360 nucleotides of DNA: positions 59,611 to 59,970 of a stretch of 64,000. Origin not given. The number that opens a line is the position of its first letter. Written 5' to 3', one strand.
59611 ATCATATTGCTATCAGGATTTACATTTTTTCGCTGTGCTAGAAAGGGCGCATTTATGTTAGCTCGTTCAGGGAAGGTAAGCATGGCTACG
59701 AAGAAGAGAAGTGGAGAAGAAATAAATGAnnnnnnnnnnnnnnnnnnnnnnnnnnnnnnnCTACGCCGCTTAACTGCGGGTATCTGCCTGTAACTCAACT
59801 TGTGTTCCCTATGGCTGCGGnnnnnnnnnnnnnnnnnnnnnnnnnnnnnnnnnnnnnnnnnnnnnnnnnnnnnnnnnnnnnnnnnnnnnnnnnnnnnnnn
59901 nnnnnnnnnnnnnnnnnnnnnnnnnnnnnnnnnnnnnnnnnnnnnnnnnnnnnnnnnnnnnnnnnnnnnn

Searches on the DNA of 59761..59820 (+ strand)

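Call 43: search_dna_similar(query=window:59761-59820:+, collection=ecoli_genomes, mode=near, max_rows=10)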
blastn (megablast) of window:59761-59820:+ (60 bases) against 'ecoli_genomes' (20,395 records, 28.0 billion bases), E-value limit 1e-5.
Records with a match: 1811; places in all: 1811; records where one place covers at least 80% of the query: 1810.
Genomes with a match: 1811 of 5426; with a place that covers at least 80% of the query: 1810. Places per genome that has any: lowest 1, median 1, highest 1. On chromosomes: 1810 places; on plasmids: 1.
Best place of each record, by identity: 95-99% 1811.
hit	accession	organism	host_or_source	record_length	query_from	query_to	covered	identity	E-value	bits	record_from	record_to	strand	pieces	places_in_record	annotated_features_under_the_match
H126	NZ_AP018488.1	Escherichia coli O157:H7 strain PV15-279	Homo sapiens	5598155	1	60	100%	98.4%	8e-21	106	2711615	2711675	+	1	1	inverse autotransporter adhesin-like protein YeeJ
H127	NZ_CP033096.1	Escherichia coli strain CP53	pig feces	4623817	1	60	100%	98.4%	8e-21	106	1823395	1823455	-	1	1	Ig-like domain-containing protein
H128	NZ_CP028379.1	Escherichia coli O145 str. RM9872 strain RM9872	Bos taurus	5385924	1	60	100%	98.4%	8e-21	106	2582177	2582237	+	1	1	inverse autotransporter beta domain-containing protein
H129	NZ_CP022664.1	Escherichia coli strain FORC 064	cucumber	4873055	1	60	100%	98.4%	8e-21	106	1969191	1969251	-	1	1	LysM domain-containing protein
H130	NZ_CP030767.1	Escherichia coli strain 2017C-4109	missing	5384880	1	60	100%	98.4%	8e-21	106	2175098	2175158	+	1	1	inverse autotransporter adhesin-like protein YeeJ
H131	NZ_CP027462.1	Escherichia coli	missing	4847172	1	60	100%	98.4%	8e-21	106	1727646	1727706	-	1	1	inverse autotransporter adhesin-like protein YeeJ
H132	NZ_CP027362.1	Escherichia coli strain 95-3192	missing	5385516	1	60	100%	98.4%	8e-21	106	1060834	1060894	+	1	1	Ig-like domain-containing protein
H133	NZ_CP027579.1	Escherichia coli strain 2013C-4282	Homo sapiens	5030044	1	60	100%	98.4%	8e-21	106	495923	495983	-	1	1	Ig-like domain-containing protein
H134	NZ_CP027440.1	Escherichia coli strain 2012C-4502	Homo sapiens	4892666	1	60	100%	98.4%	8e-21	106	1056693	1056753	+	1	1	inverse autotransporter beta domain-containing protein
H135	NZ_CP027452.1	Escherichia coli strain 2014C-3338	Homo sapiens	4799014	1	60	100%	98.4%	8e-21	106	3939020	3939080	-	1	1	inverse autotransporter beta domain-containing protein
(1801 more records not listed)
